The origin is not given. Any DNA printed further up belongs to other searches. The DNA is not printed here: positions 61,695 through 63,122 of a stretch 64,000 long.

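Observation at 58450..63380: Tmc-type transmembrane redox complex in inverted gene order with an inserted FrhB-family flavo-Fe-S subunit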

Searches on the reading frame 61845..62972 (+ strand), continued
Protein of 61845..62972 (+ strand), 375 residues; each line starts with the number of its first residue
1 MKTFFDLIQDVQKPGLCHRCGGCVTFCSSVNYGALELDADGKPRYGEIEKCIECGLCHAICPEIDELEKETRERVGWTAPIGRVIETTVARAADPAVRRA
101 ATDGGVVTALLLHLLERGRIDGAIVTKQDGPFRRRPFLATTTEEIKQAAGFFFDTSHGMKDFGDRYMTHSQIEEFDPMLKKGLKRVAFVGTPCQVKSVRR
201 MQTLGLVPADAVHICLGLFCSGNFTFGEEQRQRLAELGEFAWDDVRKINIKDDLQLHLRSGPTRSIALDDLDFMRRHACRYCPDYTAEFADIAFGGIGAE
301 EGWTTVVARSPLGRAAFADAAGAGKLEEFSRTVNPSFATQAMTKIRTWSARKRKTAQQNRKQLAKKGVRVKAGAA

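Call 11: find_encoding_contigs(protein=P0001, flank=10000, max_places=4)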
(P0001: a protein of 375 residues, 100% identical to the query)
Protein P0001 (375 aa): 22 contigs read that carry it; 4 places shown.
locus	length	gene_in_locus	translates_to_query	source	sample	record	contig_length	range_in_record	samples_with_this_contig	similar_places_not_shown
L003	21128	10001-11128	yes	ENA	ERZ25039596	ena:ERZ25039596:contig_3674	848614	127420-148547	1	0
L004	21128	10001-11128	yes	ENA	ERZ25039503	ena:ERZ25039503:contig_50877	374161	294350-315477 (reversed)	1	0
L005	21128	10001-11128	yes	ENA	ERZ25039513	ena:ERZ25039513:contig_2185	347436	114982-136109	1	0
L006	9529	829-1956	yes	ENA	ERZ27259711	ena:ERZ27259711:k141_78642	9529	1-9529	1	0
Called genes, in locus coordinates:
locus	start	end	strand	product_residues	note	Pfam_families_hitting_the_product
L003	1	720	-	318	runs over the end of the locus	PF12900:Pyridox_ox_2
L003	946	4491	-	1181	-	PF01855:POR_N, PF17147:PFOR_II, PF01558:POR, PF10371:EKR, PF12838:Fer4_7, PF13237:Fer4_10, PF13484:Fer4_16, PF22338:Pyruv_OxRed_insertion, +7 more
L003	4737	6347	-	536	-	PF05681:Fumerase, PF05683:Fumerase_C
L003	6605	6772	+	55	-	-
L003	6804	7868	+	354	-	-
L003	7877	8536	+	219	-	PF02665:Nitrate_red_gam (faint)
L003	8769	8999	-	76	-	-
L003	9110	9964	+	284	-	PF02754:CCG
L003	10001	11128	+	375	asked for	PF13183:Fer4_8 (faint), PF13237:Fer4_10, PF14697:Fer4_21 (weak), PF04422:FrhB_FdhB_N, PF04432:FrhB_FdhB_C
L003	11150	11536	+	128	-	PF02085:Cytochrom_CIII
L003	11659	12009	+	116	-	PF00072:Response_reg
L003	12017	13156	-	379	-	PF00072:Response_reg, PF02518:HATPase_c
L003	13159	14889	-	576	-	PF00672:HAMP, PF00989:PAS, PF08448:PAS_4 (weak), PF13188:PAS_8 (weak), PF13426:PAS_9, PF00512:HisKA, PF02518:HATPase_c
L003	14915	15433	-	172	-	-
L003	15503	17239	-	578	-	PF00072:Response_reg, PF08448:PAS_4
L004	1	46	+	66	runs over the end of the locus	PF00313:CSD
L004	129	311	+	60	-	-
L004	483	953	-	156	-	PF12900:Pyridox_ox_2, PF01243:PNPOx_N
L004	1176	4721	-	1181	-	PF01855:POR_N, PF17147:PFOR_II, PF01558:POR, PF10371:EKR, PF12838:Fer4_7, PF13237:Fer4_10, PF13484:Fer4_16, PF22338:Pyruv_OxRed_insertion, +7 more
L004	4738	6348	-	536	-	PF05681:Fumerase, PF05683:Fumerase_C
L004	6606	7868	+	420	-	-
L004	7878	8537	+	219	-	PF02665:Nitrate_red_gam (faint)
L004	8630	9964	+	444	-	PF13187:Fer4_9 (faint), PF12838:Fer4_7 (weak), PF13183:Fer4_8, PF13534:Fer4_17 (weak), PF02754:CCG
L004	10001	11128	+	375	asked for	PF13183:Fer4_8 (faint), PF13237:Fer4_10, PF14697:Fer4_21 (weak), PF04422:FrhB_FdhB_N, PF04432:FrhB_FdhB_C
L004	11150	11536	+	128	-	PF02085:Cytochrom_CIII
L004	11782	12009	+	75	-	PF00072:Response_reg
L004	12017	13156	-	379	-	PF00072:Response_reg, PF02518:HATPase_c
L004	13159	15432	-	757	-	PF00672:HAMP, PF00989:PAS, PF13188:PAS_8 (weak), PF08448:PAS_4 (weak), PF13426:PAS_9, PF00512:HisKA, PF02518:HATPase_c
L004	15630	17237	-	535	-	PF00072:Response_reg, PF08448:PAS_4, PF02518:HATPase_c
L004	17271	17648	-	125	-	PF00072:Response_reg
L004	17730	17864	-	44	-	-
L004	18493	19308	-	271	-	-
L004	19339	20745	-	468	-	PF13183:Fer4_8, PF13534:Fer4_17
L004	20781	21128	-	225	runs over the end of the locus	-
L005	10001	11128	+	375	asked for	PF13183:Fer4_8 (faint), PF13237:Fer4_10, PF14697:Fer4_21 (weak), PF04422:FrhB_FdhB_N, PF04432:FrhB_FdhB_C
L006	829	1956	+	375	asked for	PF13183:Fer4_8 (faint), PF13237:Fer4_10, PF14697:Fer4_21 (weak), PF04422:FrhB_FdhB_N, PF04432:FrhB_FdhB_C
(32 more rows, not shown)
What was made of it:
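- Checked: The HAMP-PAS-HisKA kinase lies beyond the window (call 11).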

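Call 12: find_encoding_contigs(protein=P0058, flank=8000, max_places=2)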
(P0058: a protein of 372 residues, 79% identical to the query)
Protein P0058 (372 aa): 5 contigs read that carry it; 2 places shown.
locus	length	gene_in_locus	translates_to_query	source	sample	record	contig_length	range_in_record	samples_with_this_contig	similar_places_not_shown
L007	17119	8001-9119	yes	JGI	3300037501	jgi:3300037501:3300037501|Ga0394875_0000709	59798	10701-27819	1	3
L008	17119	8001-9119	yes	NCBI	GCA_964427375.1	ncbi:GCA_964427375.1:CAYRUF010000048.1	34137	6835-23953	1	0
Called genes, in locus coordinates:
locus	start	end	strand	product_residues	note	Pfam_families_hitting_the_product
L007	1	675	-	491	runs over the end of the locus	PF16980:CitMHS_2, PF03600:CitMHS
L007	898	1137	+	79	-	-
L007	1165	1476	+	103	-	-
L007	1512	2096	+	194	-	PF00578:AhpC-TSA, PF08534:Redoxin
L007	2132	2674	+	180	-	PF01750:HycI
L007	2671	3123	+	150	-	PF12728:HTH_17, PF00890:FAD_binding_2 (weak), PF12831:FAD_oxidored (weak), PF13450:NAD_binding_8 (weak)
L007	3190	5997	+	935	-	PF00037:Fer4 (weak), PF07992:Pyr_redox_2 (weak), PF00890:FAD_binding_2 (weak), PF07992:Pyr_redox_2, PF12831:FAD_oxidored (weak), PF13450:NAD_binding_8 (weak), PF12838:Fer4_7, PF13187:Fer4_9 (weak), +8 more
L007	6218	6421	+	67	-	PF02662:FlpD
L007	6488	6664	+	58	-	PF02662:FlpD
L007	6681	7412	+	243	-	PF13183:Fer4_8, PF13237:Fer4_10 (faint), PF13187:Fer4_9 (weak), PF13534:Fer4_17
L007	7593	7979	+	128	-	PF02754:CCG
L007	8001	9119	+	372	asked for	PF13183:Fer4_8 (faint), PF13237:Fer4_10, PF14697:Fer4_21 (weak), PF04422:FrhB_FdhB_N, PF04432:FrhB_FdhB_C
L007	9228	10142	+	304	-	PF01058:Oxidored_q6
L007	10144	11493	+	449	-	PF27537:HoxH, PF00374:NiFeSe_Hases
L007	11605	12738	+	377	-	PF00389:2-Hacid_dh, PF02826:2-Hacid_dh_C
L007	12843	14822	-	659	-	PF06808:DctM, PF11874:DUF3394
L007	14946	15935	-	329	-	PF16868:NMT1_3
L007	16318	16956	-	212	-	PF00072:Response_reg, PF00196:GerE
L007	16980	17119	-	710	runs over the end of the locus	PF02743:dCache_1, PF00989:PAS (weak), PF08448:PAS_4 (weak), PF13426:PAS_9, PF07730:HisKA_3, PF02518:HATPase_c, PF13581:HATPase_c_2 (faint)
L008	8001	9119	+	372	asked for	PF13183:Fer4_8 (faint), PF13237:Fer4_10, PF14697:Fer4_21 (weak), PF04422:FrhB_FdhB_N, PF04432:FrhB_FdhB_C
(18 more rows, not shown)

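Call 13: find_encoding_contigs(protein=P0105, flank=8000, max_places=2)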
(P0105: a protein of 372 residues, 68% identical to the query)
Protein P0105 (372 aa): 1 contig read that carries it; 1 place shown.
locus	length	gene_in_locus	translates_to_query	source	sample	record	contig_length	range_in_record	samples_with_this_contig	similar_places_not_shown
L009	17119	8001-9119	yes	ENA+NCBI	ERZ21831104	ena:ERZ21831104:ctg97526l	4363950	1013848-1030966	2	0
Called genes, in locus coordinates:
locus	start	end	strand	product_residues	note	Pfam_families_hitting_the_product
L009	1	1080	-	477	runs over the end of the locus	PF13396:PLDc_N (weak), PF13091:PLDc_2 (weak), PF00614:PLDc (weak), PF13091:PLDc_2, PF00614:PLDc (weak)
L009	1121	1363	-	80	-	-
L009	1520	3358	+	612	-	PF00989:PAS (weak), PF13188:PAS_8 (weak), PF08447:PAS_3, PF00158:Sigma54_activat, PF07724:AAA_2, PF14532:Sigma54_activ_2, PF25601:AAA_lid_14, PF02954:HTH_8, +4 more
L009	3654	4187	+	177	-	PF01750:HycI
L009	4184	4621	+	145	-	PF12728:HTH_17, PF12831:FAD_oxidored (weak), PF13450:NAD_binding_8 (weak)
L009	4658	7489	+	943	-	PF00037:Fer4 (weak), PF00890:FAD_binding_2 (weak), PF01266:DAO (weak), PF07992:Pyr_redox_2, PF12831:FAD_oxidored (weak), PF13450:NAD_binding_8, PF00037:Fer4 (weak), PF12838:Fer4_7, +9 more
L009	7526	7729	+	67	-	PF02662:FlpD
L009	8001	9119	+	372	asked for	PF13183:Fer4_8 (faint), PF13237:Fer4_10, PF14697:Fer4_21 (faint), PF04422:FrhB_FdhB_N, PF04432:FrhB_FdhB_C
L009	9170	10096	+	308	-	PF01058:Oxidored_q6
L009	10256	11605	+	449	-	PF27537:HoxH, PF00374:NiFeSe_Hases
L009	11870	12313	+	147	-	PF04965:GPW_gp25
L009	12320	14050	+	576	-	PF05947:T6SS_TssF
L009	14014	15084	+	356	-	PF06996:T6SS_TssG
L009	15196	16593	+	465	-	PF05936:T6SS_VasE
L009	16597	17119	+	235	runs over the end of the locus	PF09850:DotU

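Call 24: find_encoding_contigs(protein=P0093, flank=7000, max_places=1)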
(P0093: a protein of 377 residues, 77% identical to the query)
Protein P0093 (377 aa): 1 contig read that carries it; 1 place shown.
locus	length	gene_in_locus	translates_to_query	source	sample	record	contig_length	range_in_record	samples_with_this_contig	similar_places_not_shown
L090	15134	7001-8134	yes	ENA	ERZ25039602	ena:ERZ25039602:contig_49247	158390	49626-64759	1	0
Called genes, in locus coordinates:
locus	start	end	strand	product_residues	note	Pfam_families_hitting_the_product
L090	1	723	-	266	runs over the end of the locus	-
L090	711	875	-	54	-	-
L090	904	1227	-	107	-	PF01855:POR_N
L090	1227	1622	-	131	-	PF01855:POR_N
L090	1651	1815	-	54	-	PF05683:Fumerase_C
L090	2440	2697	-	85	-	PF05681:Fumerase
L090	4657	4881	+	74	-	PF07676:PD40 (faint)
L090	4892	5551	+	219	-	PF02665:Nitrate_red_gam (faint)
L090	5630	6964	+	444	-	PF12797:Fer4_2 (faint), PF13183:Fer4_8, PF13534:Fer4_17 (weak), PF02754:CCG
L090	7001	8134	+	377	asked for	PF13183:Fer4_8 (faint), PF13237:Fer4_10, PF14697:Fer4_21 (weak), PF12800:Fer4_4 (faint), PF04422:FrhB_FdhB_N, PF04432:FrhB_FdhB_C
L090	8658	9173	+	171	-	PF00072:Response_reg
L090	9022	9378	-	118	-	PF02518:HATPase_c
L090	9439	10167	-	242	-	PF00072:Response_reg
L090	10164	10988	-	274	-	PF00512:HisKA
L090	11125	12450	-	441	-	PF00672:HAMP, PF08448:PAS_4 (weak), PF13188:PAS_8 (faint)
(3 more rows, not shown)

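Call 25: find_encoding_contigs(protein=P0045, flank=7000, max_places=1)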
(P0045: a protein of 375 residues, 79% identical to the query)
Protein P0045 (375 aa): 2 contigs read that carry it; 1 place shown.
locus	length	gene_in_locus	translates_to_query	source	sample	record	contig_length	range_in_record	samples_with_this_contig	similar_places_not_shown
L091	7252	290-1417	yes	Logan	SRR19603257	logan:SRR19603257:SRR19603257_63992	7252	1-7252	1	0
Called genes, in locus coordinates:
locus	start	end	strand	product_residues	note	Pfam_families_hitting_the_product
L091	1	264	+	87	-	?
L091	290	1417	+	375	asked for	PF13183:Fer4_8 (faint), PF13237:Fer4_10, PF14697:Fer4_21 (faint), PF04422:FrhB_FdhB_N, PF04432:FrhB_FdhB_C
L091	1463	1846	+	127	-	PF02085:Cytochrom_CIII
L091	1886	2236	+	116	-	PF00072:Response_reg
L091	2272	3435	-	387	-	PF00072:Response_reg, PF02518:HATPase_c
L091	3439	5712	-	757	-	PF00672:HAMP, PF08448:PAS_4 (weak), PF00989:PAS, PF13188:PAS_8 (weak), PF08448:PAS_4 (weak), PF13426:PAS_9, PF00512:HisKA (weak), PF02518:HATPase_c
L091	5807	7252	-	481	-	?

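Call 26: find_encoding_contigs(protein=P0031, flank=7000, max_places=1)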
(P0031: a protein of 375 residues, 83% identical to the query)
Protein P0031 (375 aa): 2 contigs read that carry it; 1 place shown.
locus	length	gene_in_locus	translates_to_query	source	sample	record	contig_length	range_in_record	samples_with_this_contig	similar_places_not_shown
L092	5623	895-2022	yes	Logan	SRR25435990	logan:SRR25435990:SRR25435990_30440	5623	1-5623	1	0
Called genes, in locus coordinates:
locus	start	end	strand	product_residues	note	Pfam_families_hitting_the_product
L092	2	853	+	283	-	?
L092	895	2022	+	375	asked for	PF13183:Fer4_8 (faint), PF13237:Fer4_10, PF14697:Fer4_21 (weak), PF04422:FrhB_FdhB_N, PF04432:FrhB_FdhB_C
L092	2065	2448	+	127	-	PF02085:Cytochrom_CIII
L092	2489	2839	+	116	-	PF00072:Response_reg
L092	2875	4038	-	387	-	PF00072:Response_reg, PF02518:HATPase_c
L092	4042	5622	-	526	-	?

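Call 27: find_encoding_contigs(protein=P0046, flank=7000, max_places=1)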
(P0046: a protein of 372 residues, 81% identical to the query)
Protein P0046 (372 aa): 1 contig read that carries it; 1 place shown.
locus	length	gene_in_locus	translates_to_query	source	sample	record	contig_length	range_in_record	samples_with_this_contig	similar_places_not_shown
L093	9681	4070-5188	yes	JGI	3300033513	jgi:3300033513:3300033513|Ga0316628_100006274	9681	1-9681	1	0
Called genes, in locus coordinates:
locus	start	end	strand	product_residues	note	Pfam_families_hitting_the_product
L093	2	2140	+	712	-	?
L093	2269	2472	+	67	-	PF02662:FlpD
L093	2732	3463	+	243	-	PF13183:Fer4_8, PF13237:Fer4_10 (weak), PF13187:Fer4_9 (weak), PF13534:Fer4_17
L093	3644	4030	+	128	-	PF02754:CCG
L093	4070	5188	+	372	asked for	PF13183:Fer4_8 (faint), PF13237:Fer4_10, PF14697:Fer4_21 (weak), PF04422:FrhB_FdhB_N, PF04432:FrhB_FdhB_C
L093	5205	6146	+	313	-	PF01058:Oxidored_q6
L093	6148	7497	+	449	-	PF27537:HoxH, PF00374:NiFeSe_Hases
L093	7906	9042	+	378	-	PF00389:2-Hacid_dh, PF02826:2-Hacid_dh_C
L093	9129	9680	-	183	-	?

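Call 29: search_solved_structures(query=window:61845-62972:+, max_evalue=0.001, show_alignments=2)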
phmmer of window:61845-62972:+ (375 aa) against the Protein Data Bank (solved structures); distinct sequences matched with E-value up to 0.001: 16.
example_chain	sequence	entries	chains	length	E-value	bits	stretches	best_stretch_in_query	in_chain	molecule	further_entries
8rja_E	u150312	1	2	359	5.2e-40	140.7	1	4-330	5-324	Coenzyme F420 hydrogenase/dehydrogenase, beta subunit C terminus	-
8riu_B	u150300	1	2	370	7.9e-37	130.2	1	5-329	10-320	Coenzyme F420 hydrogenase/dehydrogenase, beta subunit C terminus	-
9r51_B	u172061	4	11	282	5e-32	114.4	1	80-338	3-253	F420-reducing [NiFe]-hydrogenase from Methanothermococcus thermolithotrophicus subunit bet | F420-reducing [NiFe]-hydrogenase from Methanothermococcus thermolit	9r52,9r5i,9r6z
3zfs_C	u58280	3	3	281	1.6e-29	106.1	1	82-359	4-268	F420-REDUCING HYDROGENASE, SUBUNIT BETA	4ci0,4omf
6qgr_B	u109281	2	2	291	3e-27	98.7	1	81-360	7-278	Coenzyme F420 hydrogenase subunit beta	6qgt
6qii_B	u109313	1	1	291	3.5e-27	98.5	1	81-359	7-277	Coenzyme F420 hydrogenase subunit beta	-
9tn7_A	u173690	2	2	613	4.5e-22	81.7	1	11-314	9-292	Coenzyme F420 hydrogenase/dehydrogenase beta subunit domain protein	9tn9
7np8_A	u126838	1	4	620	4e-20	75.2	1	10-314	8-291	Coenzyme F420-dependent sulfite reductase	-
7npa_A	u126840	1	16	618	6.7e-20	74.5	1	8-314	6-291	Coenzyme F420-dependent sulfite reductase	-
8rvu_E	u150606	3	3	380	3.5e-14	55.7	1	89-328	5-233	Formate dehydrogenase, beta subunit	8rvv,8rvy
9t1s_M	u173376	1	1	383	4.3e-07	32.3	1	90-299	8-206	formate dehydrogenase (coenzyme F420)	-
5dqr_A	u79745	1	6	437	2.7e-06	29.7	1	101-299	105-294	7-hydroxymethyl chlorophyll a reductase, chloroplastic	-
7bkb_E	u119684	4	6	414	8e-05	24.9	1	90-299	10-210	Formate dehydrogenase, beta subunit (F420)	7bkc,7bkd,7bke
6qgr_G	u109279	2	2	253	0.00011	24.4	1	4-63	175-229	Coenzyme F420 hydrogenase subunit gamma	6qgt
6qii_G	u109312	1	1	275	0.00012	24.3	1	4-63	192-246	Coenzyme F420 hydrogenase subunit gamma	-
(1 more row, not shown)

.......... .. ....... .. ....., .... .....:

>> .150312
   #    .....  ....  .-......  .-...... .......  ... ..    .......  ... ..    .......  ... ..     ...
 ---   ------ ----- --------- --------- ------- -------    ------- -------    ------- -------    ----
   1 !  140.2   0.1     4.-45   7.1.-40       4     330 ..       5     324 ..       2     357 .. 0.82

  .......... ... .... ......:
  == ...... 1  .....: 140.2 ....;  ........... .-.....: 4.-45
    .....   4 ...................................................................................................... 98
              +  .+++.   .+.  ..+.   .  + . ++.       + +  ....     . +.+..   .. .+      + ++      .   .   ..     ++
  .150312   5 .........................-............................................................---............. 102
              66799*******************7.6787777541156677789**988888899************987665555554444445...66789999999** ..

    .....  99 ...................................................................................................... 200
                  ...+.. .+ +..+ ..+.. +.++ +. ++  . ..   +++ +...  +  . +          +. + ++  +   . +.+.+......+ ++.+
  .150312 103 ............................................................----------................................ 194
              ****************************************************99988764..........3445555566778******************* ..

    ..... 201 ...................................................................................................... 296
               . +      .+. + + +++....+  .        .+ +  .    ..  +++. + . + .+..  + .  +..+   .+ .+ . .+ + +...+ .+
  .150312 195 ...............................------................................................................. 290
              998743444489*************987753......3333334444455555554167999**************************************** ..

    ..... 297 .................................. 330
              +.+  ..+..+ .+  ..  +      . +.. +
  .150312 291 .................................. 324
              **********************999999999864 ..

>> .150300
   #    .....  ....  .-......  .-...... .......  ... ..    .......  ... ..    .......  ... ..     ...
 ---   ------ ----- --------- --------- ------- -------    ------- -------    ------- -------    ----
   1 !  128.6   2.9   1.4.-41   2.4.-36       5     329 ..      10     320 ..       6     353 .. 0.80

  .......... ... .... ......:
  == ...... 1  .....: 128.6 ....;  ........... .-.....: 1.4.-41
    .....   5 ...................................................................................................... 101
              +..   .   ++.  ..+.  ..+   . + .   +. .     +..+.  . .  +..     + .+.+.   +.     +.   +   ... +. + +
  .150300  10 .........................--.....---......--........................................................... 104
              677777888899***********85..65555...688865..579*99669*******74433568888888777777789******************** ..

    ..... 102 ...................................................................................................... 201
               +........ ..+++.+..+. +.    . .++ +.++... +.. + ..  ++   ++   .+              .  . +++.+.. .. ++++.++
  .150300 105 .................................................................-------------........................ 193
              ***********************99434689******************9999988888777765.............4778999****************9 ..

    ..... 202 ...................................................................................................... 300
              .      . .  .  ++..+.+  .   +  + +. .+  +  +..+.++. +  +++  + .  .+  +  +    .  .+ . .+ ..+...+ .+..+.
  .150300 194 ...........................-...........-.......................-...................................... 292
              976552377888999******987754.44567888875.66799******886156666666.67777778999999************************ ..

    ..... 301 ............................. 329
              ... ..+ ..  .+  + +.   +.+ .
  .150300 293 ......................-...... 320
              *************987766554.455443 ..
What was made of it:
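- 61845..62972 (+): X: FrhB/FdhB-family flavo-iron-sulfur protein. It has an N-terminal 2x[4Fe-4S] ferredoxin domain (about 1-83), an FrhB core (about 84-330) and a basic C-terminal helix (337-365). It is an insertion specific to one Desulfatibacillum-like clade. PDB sequence hits 8rja_E and 8riu_B at E 5e-40 and 8e-37 (call 29).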
